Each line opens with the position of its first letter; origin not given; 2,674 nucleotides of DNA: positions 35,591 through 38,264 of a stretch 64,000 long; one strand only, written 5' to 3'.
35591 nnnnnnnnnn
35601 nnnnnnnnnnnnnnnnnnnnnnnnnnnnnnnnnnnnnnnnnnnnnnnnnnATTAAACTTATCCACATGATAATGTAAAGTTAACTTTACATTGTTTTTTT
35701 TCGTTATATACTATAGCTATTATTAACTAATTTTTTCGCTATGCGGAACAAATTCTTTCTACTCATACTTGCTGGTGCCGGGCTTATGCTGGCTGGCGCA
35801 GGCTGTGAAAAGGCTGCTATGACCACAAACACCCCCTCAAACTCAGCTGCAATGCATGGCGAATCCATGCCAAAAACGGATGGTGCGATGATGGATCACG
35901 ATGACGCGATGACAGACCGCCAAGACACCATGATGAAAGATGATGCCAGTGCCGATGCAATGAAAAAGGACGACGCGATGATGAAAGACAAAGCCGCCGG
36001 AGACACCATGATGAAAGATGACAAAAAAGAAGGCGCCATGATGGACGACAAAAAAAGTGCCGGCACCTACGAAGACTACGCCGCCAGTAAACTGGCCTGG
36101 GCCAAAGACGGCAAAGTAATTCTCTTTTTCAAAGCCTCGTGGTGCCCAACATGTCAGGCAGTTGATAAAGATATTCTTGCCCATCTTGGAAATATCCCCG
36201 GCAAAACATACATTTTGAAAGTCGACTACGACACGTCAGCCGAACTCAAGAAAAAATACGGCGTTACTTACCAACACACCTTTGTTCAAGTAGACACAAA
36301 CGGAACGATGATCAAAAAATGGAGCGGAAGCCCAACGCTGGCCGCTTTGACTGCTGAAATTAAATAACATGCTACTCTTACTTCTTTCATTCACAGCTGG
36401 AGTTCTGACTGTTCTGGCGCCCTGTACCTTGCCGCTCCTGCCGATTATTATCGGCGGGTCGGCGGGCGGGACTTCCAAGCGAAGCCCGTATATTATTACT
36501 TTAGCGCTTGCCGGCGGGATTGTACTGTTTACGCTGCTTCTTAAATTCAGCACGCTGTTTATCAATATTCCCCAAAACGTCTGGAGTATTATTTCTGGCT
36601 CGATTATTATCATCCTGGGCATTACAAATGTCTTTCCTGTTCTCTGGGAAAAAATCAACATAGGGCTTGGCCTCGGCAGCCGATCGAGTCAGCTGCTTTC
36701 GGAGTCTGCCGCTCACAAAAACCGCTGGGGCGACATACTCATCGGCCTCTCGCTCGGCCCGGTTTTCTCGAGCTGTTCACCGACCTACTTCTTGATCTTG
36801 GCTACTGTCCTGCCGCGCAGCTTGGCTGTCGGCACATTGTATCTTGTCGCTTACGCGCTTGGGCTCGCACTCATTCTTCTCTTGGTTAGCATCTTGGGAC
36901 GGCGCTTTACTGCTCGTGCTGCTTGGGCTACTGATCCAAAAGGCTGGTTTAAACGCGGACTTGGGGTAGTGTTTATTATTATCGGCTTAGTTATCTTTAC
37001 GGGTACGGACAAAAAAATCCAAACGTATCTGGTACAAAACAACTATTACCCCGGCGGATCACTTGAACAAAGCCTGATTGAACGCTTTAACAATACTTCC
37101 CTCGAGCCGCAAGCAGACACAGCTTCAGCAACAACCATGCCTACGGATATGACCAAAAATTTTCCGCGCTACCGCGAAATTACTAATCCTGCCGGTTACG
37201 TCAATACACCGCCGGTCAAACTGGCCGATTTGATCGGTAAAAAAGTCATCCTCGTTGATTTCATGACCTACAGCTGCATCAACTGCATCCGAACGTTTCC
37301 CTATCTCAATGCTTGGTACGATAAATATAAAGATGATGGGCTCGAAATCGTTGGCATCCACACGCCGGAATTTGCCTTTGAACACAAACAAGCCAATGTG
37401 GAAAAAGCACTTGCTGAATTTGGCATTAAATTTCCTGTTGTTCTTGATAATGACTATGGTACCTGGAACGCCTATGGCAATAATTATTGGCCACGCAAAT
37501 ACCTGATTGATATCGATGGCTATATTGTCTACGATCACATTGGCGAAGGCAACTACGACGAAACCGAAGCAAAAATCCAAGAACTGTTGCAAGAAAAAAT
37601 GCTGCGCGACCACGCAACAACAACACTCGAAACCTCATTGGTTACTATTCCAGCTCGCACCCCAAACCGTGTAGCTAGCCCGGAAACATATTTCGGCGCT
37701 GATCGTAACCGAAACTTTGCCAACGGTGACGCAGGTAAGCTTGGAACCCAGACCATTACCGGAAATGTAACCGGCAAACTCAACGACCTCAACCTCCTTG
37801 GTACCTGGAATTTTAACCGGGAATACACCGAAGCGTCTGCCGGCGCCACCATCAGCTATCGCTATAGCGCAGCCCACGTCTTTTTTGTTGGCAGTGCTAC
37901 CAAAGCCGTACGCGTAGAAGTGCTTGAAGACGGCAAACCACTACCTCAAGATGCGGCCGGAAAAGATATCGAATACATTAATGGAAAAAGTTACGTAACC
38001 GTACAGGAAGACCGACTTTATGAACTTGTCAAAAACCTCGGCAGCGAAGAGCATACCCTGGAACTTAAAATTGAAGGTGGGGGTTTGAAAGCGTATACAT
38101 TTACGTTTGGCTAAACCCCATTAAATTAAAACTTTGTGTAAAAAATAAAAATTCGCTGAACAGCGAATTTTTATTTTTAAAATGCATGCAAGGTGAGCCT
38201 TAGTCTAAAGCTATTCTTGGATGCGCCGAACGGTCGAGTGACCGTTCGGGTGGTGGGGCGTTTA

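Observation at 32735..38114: ECF sigma / anti-sigma candidate / MsrB / XRE-membrane pair / thioredoxin lipoprotein / DipZ-like protein: a putative envelope oxidative-damage repair module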

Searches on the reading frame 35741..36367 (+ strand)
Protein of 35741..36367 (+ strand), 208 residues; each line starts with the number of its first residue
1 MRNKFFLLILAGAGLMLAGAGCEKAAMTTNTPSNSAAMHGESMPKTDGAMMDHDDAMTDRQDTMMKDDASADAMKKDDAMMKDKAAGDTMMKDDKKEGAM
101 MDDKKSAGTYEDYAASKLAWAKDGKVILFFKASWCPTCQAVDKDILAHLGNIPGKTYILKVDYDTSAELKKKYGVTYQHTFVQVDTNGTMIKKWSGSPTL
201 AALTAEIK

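Call 3: search_protein_families(library=pfam, proteins=[window:35741-36367:+], max_evalue=0.01)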
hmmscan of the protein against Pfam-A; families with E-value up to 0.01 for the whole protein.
window:35741-36367:+ (208 aa): 6 families
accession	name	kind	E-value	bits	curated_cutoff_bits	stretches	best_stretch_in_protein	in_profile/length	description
PF00085.26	Thioredoxin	-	6.4e-09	36.2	23.5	1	122-207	17-101/103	Thioredoxin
PF13899.12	Thioredoxin_7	-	3.6e-05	24.2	27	1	114-148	7-42/83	Thioredoxin-like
PF08534.16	Redoxin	-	0.00014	22.1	26.6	1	109-145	14-50/148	Redoxin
PF13905.12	Thioredoxin_8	-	0.002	18.8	27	0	126-143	4-21/94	Thioredoxin-like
PF13098.12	Thioredoxin_2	-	0.0027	18.5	27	1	125-193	7-90/104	Thioredoxin-like domain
PF00578.27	AhpC-TSA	-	0.0059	17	26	0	117-173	19-77/124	AhpC/TSA family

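Call 4: search_protein_families(library=ncbifam, proteins=[window:35741-36367:+], max_evalue=0.01)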
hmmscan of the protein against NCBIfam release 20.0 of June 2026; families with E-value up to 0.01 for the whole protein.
window:35741-36367:+ (208 aa): 5 families
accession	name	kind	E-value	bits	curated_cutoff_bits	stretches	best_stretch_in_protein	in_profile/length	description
TIGR01068.1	thioredoxin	equivalog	3.9e-06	27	96.8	1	121-206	12-96/101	thioredoxin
TIGR01126.1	pdi_dom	equivalog_domain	0.0012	19.1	107.2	1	121-204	12-98/105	protein disulfide-isomerase domain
TIGR00385.1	dsbE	subfamily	0.0041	16.7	123.15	0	119-190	59-129/173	DsbE family thiol:disulfide interchange protein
NF008229.0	PRK10996.1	equivalog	0.0056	16.4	125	1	120-196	49-124/141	thioredoxin TrxC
NF043050.1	DisulfRedDsbH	equivalog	0.0057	16.8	190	0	101-147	36-84/166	disulfide reductase DsbH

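Call 61: search_solved_structures(query=window:35741-36367:+, max_evalue=0.001)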
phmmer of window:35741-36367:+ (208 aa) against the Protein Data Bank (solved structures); distinct sequences matched with E-value up to 0.001: 32.
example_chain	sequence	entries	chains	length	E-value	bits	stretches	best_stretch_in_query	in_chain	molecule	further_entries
5dbq_A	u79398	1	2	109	1.2e-07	34.8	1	114-197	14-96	Thioredoxin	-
6zmu_A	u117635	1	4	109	4.6e-07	33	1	107-189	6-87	Thioredoxin-1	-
7wge_B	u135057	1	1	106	2.9e-06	30.4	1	114-197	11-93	Thioredoxin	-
1wmj_A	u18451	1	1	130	4.4e-06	29.8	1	117-185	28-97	Thioredoxin H-type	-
1xw9_A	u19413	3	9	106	1.1e-05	28.5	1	120-197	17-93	thioredoxin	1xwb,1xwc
1xwa_A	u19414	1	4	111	1.1e-05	28.4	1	120-197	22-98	thioredoxin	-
2vim_A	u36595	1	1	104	1.6e-05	27.9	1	122-197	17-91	THIOREDOXIN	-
6z7o_A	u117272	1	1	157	2.3e-05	27.4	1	116-193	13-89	Thioredoxin-T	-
8xyw_A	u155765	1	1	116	3.6e-05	26.8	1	121-196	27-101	De novo designed Trx-3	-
3hxs_A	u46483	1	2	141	4.2e-05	26.6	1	85-180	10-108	Thioredoxin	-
3hyp_A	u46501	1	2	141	5.2e-05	26.2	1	85-177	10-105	Thioredoxin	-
2yoi_A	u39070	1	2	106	6.7e-05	25.9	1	122-192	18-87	LECA THIOREDOXIN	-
3d6i_A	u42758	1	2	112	7.1e-05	25.8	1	120-198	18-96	Monothiol glutaredoxin-3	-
5y4t_A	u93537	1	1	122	8.8e-05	25.5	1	120-198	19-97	Glutaredoxin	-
5zpv_A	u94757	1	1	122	9.9e-05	25.3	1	107-203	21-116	Thioredoxin (H-type,TRX-H)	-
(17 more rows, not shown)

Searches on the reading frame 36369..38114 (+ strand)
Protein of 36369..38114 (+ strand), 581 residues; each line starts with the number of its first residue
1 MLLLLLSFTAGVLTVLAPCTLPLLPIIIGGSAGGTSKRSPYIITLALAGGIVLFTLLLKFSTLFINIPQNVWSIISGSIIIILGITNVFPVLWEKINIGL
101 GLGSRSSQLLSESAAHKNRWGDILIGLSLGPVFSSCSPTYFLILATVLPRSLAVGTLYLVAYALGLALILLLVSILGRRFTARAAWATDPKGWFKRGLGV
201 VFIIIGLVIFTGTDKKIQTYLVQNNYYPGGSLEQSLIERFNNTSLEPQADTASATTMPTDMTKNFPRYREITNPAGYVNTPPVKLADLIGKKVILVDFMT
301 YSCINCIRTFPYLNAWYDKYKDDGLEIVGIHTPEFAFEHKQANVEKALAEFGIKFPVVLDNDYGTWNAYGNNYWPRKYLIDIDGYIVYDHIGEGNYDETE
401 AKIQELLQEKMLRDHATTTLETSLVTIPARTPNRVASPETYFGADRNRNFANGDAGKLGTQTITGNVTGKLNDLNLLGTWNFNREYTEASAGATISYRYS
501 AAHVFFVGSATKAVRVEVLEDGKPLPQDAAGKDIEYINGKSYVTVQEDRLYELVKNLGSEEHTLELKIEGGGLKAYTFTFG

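Call 3: search_protein_families(library=pfam, proteins=[window:36369-38114:+], max_evalue=0.01)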
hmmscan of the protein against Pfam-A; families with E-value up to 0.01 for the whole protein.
window:36369-38114:+ (581 aa): 7 families
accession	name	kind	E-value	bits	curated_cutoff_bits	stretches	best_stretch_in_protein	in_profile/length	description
PF17991.7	Thioredoxin_10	-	1.4e-29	103.9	27.1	1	437-581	1-142/142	Thioredoxin like C-terminal domain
PF08534.16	Redoxin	-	8.4e-14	52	26.6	1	280-403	18-144/148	Redoxin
PF00578.27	AhpC-TSA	-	1.4e-11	44.8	26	1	282-388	17-123/124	AhpC/TSA family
PF13905.12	Thioredoxin_8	-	4.9e-08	33.6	27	1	292-386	2-94/94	Thioredoxin-like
PF02683.22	DsbD_TM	-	2.1e-06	27.6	27.1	1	2-195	3-204/219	Cytochrome C biogenesis protein transmembrane domain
PF13386.12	DsbD_2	-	2.2e-06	28.1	24.9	1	43-207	44-198/199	Cytochrome C biogenesis protein transmembrane region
PF11139.14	SfLAP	-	0.0019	18.1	35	1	142-243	21-108/213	Sap, sulfolipid-1-addressing protein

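Call 4: search_protein_families(library=ncbifam, proteins=[window:36369-38114:+], max_evalue=0.01)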
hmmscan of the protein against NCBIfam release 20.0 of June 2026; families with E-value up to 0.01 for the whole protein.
window:36369-38114:+ (581 aa): 8 families
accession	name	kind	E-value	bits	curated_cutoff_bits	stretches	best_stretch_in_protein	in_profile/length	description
NF002854.0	PRK03147.1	subfamily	8.6e-19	68.1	170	1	282-406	54-168/176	thiol-disulfide oxidoreductase ResA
NF041202.1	StoA_CxxC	exception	4.6e-07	29.8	210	1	290-392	52-150/163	endospore biogenesis thiol-disulfide oxidoreductase StoA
TIGR00385.1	dsbE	subfamily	4.8e-06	26.3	123.15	1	285-402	56-166/173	DsbE family thiol:disulfide interchange protein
NF041054.1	WAxxUGC_long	equivalog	1.4e-05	24.6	300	1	280-415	94-221/354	ResA-like WAxxUGC motif-containing protein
NF010625.0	PRK14018.1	equivalog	3.4e-05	22.5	522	1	291-400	56-164/521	bifunctional peptide-methionine (S)-S-oxide reductase MsrA/peptide-methionine (R)-S-oxide reductase MsrB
NF033782.1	lipoprot_Omp28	subfamily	0.0008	18.7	150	1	289-341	36-88/264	Omp28 family outer membrane lipoprotein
NF040495.1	tranport_ArsG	equivalog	0.0033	16.8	200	0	7-210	10-221/225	aromatic aminobenezylarsenical efflux permease ArsG family transporter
NF011941.0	PRK15412.1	equivalog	0.0046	16.5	359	1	289-408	67-177/185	thiol:disulfide interchange protein DsbE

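Call 20: find_related_loci(query=window:36369-38114:+, collection=genome_contigs, flank=8000)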
Query window:36369-38114:+ (581 aa) in genome_contigs; peptide patterns used: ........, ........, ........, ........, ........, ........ (x = any residue, [..] = any of these).
156 stretches matched a pattern; 124 encode a relative of the query (tblastn E <= 1e-3); the best 80 are kept; 80 distinct loci.
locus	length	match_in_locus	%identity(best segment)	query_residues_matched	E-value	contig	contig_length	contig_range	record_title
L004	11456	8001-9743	89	1-581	0e+0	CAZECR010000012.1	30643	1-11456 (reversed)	MAG TPA_asm: uncultured Gammaproteobacteria bacterium isolate SRP286056_co1_68 genome assembly, contig: NODE_1667_length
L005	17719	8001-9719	86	7-581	0e+0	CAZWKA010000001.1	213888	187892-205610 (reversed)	MAG TPA_asm: uncultured Gammaproteobacteria bacterium isolate SRP286056_co1_500 genome assembly, contig: NODE_24_length_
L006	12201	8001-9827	54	1-581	0e+0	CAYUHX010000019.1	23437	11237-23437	MAG TPA_asm: uncultured Gammaproteobacteria bacterium isolate SRP298887_co1_139 genome assembly, contig: NODE_1946_lengt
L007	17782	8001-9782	50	1-581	0e+0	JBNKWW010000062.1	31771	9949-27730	MAG: Minisyncoccia bacterium isolate D2.bin.5.orig k141_243843, whole genome shotgun sequence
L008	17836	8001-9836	49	1-581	0e+0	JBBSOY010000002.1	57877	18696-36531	MAG: Candidatus Paceibacteria bacterium isolate LS6_sbin.42 LS6_sbin.42_K_1229627_L_57877_cov_10.0000, whole genome shot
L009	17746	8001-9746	50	1-581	0e+0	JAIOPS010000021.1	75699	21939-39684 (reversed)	MAG: Candidatus Kaiserbacteria bacterium isolate LakeFargette_0920_ALND_MAG_55_14 LacPavin_0920_ALND_scaffold_457002, wh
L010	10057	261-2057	51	1-581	0e+0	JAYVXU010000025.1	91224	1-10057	MAG: Candidatus Adlerbacteria bacterium isolate GL85_DN_metabinner_15 GL85_DN_metabinner_15_24, whole genome shotgun seq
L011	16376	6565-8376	48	1-581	1e-172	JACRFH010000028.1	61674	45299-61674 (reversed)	MAG: Candidatus Kaiserbacteria bacterium isolate NC_groundwater_1720_Pr3_B-0.1um_51_29 SR-2_scaffold_141_1904247, whole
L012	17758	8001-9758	48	1-581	7e-172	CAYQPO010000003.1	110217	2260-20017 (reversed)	MAG TPA_asm: uncultured Candidatus Saccharibacteria bacterium isolate binchicken_co185_107 genome assembly, contig: NODE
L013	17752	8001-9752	46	3-581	4e-170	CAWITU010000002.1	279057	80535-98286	MAG: uncultured bacterium isolate MFD01223.bin.2.44 genome assembly, contig: contig_20817, whole genome shotgun sequence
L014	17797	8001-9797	44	1-581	2e-166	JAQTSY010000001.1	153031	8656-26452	MAG: Candidatus Paceibacterota bacterium isolate STB_28 NODE_246_length_153031_cov_7.491537_Sandtown_B, whole genome sho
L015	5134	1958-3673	46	33-581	9e-165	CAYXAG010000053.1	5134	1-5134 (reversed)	MAG TPA_asm: uncultured Candidatus Saccharibacteria bacterium isolate SRP269290_co5_1 genome assembly, contig: NODE_1006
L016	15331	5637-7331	46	7-581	4e-158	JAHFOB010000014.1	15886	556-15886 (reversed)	MAG: Candidatus Zambryskiibacteriota bacterium isolate nzgw494 NODE_1667_length_15887_cov_3.895218, whole genome shotgun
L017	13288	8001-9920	45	1-581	5e-165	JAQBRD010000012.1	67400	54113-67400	MAG: Candidatus Taylorbacteria bacterium isolate RYN_390 scaffold_431096, whole genome shotgun sequence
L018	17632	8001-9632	44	1-555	3e-140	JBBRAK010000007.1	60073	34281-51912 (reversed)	MAG: Candidatus Saccharimonadales bacterium isolate Co_metawrap_2292 Cmw_2292_k141_18201440_length_60073_cov_12.0000, wh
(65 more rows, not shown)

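Call 60: search_solved_structures(query=window:36369-38114:+, max_evalue=0.00001, show_alignments=1)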
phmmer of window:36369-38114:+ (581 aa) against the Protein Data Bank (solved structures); distinct sequences matched with E-value up to 0.00001: 18.
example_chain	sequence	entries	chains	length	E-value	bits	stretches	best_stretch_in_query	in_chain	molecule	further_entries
2hyx_A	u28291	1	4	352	2e-53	185.1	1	271-531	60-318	Protein dipZ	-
5cyy_A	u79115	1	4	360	2.9e-53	184.6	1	273-531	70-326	Protein DipZ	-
7djj_A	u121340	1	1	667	1.5e-18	70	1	272-400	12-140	Protein SUPPRESSOR OF QUENCHING 1, chloroplastic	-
6gc1_A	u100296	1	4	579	6.2e-18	67.9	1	278-398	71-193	NHL repeat-containing protein 2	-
7djk_A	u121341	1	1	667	1.8e-16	63.1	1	272-400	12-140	Protein SUPPRESSOR OF QUENCHING 1, chloroplastic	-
4nmu_A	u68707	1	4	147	1.2e-14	57.1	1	282-405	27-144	Thiol-disulfide oxidoreductase ResA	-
2b5x_A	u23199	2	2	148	2.3e-14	56.2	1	270-409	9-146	YkuV protein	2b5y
3c73_A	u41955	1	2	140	9.9e-12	47.4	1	279-388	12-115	Thiol-disulfide oxidoreductase resA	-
3c71_A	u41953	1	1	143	1e-11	47.4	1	279-388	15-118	Thiol-disulfide oxidoreductase resA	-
2h1b_A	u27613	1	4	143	2.7e-11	46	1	279-388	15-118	Thiol-disulfide oxidoreductase resA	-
1st9_A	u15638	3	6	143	2.7e-11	46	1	279-388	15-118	Thiol-disulfide oxidoreductase resA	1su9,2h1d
2f9s_A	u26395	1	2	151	3e-11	45.9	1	279-388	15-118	Thiol-disulfide oxidoreductase resA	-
3gl3_A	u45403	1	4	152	1.5e-10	43.5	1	280-406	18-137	Putative Thiol:disulfide interchange protein DsbE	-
2h1a_A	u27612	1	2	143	2.8e-10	42.7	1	279-388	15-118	Thiol-disulfide oxidoreductase resA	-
2h19_A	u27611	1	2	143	4.7e-10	41.9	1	279-388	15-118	Thiol-disulfide oxidoreductase resA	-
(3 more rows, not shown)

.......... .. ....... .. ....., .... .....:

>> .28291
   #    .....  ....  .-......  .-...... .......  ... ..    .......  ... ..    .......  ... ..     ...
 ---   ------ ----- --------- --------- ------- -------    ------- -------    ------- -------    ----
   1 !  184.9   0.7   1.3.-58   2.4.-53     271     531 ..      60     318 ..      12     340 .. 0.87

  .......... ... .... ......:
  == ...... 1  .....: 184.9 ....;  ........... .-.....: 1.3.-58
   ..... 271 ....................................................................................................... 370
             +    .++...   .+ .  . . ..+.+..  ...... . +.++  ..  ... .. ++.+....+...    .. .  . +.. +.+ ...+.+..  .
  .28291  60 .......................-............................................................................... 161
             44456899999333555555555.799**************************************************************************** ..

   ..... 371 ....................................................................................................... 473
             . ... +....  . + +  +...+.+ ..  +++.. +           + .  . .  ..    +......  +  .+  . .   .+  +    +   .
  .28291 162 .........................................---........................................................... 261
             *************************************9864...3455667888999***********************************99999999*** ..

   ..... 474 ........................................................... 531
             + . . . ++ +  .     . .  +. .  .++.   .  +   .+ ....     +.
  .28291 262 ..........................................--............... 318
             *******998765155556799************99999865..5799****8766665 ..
